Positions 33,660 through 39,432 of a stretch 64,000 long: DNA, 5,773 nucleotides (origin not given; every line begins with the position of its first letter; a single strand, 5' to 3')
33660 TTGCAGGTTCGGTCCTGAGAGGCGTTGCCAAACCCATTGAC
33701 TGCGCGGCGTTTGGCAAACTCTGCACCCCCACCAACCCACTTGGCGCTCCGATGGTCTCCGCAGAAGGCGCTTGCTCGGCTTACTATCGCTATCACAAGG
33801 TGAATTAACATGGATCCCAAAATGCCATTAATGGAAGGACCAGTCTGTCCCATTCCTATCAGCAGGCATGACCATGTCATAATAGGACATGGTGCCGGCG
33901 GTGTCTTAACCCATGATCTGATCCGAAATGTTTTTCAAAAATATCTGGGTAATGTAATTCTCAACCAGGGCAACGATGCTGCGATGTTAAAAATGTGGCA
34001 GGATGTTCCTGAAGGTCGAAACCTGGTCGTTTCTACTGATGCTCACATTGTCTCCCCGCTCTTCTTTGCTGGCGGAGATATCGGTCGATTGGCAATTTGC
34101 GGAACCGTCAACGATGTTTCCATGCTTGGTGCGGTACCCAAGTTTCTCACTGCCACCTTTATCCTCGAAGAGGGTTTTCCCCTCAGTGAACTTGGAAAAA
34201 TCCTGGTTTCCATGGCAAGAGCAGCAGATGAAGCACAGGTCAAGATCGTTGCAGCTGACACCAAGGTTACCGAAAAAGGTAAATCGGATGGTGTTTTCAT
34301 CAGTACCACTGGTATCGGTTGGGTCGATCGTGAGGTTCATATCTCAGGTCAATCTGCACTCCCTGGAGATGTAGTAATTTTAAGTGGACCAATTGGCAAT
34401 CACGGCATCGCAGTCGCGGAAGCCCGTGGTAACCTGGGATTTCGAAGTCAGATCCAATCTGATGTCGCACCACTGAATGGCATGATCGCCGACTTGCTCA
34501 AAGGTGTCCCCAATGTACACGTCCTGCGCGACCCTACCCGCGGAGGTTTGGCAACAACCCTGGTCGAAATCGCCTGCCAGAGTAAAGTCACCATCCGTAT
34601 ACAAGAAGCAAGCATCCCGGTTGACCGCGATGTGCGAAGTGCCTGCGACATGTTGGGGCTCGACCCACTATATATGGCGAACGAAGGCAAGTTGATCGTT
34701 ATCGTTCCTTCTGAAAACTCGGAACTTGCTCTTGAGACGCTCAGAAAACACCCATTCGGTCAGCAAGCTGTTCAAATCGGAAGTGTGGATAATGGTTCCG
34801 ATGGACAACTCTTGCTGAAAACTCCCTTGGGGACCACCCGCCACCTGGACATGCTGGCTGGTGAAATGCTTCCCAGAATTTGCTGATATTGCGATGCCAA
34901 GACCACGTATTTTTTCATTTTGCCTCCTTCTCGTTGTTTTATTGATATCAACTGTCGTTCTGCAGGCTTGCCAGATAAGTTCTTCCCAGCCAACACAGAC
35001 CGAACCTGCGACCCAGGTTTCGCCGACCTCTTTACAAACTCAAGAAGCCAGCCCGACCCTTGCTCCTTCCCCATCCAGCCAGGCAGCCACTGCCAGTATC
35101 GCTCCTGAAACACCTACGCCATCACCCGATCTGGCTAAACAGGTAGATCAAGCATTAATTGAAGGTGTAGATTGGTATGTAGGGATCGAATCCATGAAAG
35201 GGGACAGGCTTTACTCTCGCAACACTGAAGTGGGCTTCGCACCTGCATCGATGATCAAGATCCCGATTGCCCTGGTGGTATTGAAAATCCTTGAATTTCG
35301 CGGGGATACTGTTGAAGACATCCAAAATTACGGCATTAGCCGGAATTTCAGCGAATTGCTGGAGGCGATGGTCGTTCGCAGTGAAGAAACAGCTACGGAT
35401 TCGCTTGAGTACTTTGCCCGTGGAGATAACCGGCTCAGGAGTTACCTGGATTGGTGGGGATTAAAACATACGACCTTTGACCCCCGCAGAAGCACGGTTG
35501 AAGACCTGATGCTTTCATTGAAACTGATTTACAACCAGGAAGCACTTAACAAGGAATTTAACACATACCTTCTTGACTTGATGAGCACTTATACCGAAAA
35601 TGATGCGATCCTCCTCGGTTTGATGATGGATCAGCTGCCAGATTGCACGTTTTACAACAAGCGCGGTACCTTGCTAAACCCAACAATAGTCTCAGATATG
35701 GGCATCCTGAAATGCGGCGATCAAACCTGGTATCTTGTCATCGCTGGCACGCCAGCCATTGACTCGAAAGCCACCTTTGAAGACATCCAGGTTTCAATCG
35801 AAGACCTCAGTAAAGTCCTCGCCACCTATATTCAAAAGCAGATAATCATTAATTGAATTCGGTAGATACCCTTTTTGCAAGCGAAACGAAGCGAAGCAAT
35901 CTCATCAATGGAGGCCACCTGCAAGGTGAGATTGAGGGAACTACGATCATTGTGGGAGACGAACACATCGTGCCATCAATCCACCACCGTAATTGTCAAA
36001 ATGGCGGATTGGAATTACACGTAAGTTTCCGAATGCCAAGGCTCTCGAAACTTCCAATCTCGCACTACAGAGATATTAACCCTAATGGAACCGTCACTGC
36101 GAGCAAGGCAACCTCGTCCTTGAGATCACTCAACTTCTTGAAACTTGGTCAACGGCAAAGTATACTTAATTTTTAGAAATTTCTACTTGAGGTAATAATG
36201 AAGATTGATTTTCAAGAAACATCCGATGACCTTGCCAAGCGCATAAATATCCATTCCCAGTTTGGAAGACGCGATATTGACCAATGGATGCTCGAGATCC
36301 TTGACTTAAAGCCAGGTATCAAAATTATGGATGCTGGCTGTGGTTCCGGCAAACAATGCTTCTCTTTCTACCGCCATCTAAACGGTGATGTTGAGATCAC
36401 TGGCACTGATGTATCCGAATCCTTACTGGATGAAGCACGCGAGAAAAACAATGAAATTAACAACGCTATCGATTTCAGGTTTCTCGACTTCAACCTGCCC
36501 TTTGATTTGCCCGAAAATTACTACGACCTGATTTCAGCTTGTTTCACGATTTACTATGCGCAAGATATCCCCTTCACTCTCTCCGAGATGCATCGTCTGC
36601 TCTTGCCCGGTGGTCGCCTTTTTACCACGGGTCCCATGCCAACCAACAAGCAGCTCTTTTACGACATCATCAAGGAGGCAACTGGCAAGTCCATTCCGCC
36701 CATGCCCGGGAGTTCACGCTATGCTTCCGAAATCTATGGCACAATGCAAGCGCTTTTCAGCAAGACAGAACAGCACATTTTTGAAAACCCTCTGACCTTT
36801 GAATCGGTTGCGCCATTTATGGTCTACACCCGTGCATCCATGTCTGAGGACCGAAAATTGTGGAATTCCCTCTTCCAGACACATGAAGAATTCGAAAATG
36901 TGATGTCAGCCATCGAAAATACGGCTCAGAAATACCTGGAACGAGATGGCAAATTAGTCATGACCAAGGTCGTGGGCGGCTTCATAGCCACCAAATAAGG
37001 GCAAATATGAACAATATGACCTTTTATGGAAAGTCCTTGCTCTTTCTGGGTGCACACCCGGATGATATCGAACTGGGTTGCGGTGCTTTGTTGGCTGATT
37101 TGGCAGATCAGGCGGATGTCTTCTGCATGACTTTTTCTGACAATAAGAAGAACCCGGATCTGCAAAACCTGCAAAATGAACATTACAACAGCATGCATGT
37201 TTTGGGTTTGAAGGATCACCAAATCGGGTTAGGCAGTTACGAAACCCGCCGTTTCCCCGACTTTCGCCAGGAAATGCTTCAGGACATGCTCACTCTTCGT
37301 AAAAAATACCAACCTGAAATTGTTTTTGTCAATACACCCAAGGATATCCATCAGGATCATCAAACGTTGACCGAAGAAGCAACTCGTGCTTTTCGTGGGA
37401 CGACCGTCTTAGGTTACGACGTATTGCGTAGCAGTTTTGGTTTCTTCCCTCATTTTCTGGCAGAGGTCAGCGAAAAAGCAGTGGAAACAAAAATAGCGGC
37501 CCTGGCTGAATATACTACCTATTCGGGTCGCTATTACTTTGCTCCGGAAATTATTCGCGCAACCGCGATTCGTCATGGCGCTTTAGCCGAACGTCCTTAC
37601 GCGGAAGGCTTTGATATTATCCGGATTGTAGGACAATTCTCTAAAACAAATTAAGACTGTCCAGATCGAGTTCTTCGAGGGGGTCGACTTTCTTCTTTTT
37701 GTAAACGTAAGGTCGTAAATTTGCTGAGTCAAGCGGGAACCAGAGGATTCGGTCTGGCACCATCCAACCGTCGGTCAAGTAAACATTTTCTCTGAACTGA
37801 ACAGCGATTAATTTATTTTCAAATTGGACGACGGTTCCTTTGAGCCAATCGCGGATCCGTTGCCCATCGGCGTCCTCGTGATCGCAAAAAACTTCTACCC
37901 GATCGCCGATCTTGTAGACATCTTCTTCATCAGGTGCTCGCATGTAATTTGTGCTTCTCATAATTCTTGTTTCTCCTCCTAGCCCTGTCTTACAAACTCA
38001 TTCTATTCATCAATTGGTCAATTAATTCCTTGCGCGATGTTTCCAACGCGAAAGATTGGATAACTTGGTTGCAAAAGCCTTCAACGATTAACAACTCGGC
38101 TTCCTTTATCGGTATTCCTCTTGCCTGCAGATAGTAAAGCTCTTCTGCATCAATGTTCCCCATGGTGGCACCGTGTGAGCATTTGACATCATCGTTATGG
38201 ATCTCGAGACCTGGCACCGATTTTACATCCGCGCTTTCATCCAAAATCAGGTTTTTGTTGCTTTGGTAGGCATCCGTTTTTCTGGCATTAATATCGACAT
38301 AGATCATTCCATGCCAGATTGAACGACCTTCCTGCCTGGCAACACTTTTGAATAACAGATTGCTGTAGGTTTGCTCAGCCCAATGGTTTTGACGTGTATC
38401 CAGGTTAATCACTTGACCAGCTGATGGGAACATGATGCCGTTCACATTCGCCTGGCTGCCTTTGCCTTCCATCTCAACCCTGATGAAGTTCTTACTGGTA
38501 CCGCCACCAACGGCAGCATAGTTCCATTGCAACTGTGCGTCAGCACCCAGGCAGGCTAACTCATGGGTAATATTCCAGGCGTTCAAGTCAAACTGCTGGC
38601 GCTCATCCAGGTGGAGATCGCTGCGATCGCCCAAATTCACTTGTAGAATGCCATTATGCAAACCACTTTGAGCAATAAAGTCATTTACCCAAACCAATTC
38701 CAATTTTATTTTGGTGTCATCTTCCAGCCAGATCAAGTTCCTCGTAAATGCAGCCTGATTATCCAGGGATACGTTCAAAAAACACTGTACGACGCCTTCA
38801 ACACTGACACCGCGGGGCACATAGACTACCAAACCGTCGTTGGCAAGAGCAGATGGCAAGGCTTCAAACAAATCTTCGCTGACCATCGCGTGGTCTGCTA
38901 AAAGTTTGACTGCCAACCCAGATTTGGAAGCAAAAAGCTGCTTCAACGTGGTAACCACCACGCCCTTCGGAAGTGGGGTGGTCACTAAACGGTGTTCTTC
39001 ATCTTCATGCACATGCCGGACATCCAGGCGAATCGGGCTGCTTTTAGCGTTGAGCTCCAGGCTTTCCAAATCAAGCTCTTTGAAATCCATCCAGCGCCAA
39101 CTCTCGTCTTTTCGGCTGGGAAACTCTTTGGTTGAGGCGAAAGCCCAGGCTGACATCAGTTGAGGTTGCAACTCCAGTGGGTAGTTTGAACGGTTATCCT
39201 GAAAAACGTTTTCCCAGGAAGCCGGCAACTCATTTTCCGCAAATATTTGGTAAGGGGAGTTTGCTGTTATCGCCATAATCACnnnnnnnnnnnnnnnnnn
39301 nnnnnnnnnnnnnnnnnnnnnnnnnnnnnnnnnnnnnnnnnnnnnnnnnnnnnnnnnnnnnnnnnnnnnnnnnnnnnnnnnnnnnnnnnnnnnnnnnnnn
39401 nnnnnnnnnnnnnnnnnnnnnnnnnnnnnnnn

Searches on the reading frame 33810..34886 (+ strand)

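Call 7: search_protein_families(library=pfam, proteins=[window:33810-34886:+], max_evalue=0.00001)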
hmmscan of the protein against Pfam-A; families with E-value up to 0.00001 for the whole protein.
window:33810-34886:+ (358 aa): 2 families
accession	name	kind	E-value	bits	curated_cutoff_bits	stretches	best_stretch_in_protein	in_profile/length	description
PF02769.27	AIRS_C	-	6.3e-25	88.6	23.1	1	185-334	2-153/156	AIR synthase related protein, C-terminal domain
PF00586.29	AIRS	-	1e-19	71.5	24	1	54-172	1-112/112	AIR synthase related protein, N-terminal domain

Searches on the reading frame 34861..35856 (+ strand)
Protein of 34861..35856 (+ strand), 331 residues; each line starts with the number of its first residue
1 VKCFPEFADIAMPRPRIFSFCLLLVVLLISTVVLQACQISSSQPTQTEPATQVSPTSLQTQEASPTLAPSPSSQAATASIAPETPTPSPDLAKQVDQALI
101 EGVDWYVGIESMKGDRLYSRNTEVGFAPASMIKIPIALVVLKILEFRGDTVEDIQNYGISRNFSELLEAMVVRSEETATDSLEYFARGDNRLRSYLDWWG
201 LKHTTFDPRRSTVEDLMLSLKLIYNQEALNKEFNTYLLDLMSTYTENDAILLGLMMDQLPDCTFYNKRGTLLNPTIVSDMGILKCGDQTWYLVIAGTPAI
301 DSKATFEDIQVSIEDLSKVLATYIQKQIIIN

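Call 7: search_protein_families(library=pfam, proteins=[window:34861-35856:+], max_evalue=0.00001)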
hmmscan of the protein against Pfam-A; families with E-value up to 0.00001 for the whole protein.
window:34861-35856:+ (331 aa): 1 family
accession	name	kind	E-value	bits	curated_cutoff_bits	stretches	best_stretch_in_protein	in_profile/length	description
PF13354.11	Beta-lactamase2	-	4.2e-17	62.6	22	1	109-293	4-210/214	Beta-lactamase enzyme family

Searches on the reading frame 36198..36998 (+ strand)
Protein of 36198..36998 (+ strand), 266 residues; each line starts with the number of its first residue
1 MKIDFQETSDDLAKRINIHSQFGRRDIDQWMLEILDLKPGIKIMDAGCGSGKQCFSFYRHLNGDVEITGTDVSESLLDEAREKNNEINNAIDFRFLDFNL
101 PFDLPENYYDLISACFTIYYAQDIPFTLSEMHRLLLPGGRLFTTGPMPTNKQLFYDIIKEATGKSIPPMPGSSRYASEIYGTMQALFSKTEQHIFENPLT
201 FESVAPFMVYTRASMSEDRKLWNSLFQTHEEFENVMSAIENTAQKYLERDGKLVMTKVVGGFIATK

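Call 7: search_protein_families(library=pfam, proteins=[window:36198-36998:+], max_evalue=0.00001)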
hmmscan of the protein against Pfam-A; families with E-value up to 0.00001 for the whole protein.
window:36198-36998:+ (266 aa): 7 families
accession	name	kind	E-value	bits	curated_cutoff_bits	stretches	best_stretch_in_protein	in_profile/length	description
PF13649.12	Methyltransf_25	-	1.5e-15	58.1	27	1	43-139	1-97/97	Methyltransferase domain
PF13847.12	Methyltransf_31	-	8e-15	55.2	27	1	38-162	2-127/145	Methyltransferase domain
PF08241.18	Methyltransf_11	-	9.6e-15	55.4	21.2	1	45-142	2-94/95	Methyltransferase domain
PF08242.18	Methyltransf_12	-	1.6e-14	54.9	30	1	44-141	1-98/98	Methyltransferase domain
PF01209.24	Ubie_methyltran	-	1.6e-12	47.7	20.1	1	32-142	40-150/233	ubiE/COQ5 methyltransferase family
PF13489.12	Methyltransf_23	-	4.7e-10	39.9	27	1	24-144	6-117/164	Methyltransferase domain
PF01135.25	PCMT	-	3.1e-07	30.8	20.3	1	11-164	45-191/210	Protein-L-isoaspartate(D-aspartate) O-methyltransferase (PCMT)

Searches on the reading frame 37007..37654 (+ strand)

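Call 7: search_protein_families(library=pfam, proteins=[window:37007-37654:+], max_evalue=0.00001)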
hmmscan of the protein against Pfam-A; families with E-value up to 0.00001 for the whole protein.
window:37007-37654:+ (215 aa): 1 family
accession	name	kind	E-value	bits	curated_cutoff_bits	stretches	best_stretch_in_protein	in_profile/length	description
PF02585.22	PIG-L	-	1.5e-14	55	28.2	1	12-128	1-128/129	GlcNAc-PI de-N-acetylase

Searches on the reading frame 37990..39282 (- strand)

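Call 7: search_protein_families(library=pfam, proteins=[window:37990-39282:-], max_evalue=0.00001)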
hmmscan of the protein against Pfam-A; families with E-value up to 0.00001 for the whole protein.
window:37990-39282:- (430 aa): 2 families
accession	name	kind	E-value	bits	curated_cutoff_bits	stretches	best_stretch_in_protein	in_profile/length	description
PF01458.23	SUFBD_core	-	5.7e-65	219.5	27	1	174-403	6-232/232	SUF system FeS cluster assembly, SufBD core domain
PF19295.5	SufBD_N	-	2.3e-13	50.6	23.5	1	101-166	106-171/172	SufBD protein N-terminal region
